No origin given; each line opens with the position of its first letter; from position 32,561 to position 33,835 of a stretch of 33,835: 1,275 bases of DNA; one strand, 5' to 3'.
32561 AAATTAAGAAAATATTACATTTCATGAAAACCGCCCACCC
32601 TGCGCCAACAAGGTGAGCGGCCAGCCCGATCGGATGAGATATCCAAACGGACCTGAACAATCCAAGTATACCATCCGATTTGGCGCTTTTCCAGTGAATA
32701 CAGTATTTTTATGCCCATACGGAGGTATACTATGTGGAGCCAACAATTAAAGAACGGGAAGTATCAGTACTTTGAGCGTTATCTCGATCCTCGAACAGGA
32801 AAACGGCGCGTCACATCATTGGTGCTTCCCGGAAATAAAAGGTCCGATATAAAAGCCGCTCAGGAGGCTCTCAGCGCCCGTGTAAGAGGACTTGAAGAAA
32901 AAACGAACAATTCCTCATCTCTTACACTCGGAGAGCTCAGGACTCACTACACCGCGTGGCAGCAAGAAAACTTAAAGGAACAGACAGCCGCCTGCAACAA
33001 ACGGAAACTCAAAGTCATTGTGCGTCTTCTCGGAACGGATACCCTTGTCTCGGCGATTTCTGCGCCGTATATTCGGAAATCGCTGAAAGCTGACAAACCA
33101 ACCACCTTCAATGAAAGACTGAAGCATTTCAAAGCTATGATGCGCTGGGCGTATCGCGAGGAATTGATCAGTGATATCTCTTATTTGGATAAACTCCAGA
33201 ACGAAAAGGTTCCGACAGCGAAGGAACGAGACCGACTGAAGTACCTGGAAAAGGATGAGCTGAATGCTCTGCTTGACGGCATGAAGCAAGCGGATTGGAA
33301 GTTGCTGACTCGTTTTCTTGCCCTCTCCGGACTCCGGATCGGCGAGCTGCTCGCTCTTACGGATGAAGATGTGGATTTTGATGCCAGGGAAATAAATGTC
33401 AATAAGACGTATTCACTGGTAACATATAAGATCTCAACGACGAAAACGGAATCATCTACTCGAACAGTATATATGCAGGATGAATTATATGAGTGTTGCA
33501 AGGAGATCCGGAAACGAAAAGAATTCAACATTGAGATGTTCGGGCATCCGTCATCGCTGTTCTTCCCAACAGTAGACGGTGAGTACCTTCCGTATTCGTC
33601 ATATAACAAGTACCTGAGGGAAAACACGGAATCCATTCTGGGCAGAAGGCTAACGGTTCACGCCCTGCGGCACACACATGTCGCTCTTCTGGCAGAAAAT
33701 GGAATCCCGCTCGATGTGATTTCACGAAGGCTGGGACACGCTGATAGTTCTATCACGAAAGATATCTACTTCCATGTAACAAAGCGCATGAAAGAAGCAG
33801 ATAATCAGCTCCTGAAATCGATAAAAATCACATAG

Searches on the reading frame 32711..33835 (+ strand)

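Call 72: search_protein_families(library=pfam, proteins=[window:32711-33835:+], max_evalue=0.01)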
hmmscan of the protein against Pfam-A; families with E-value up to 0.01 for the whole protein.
window:32711-33835:+ (374 aa): 2 families
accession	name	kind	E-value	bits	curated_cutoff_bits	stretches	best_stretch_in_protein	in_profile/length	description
PF00589.27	Phage_integrase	-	1.1e-25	90.8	27.1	1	177-358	1-170/172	Phage integrase family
PF16795.10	Phage_integr_3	-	8.2e-07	29.5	27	1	312-365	104-156/161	Archaeal phage integrase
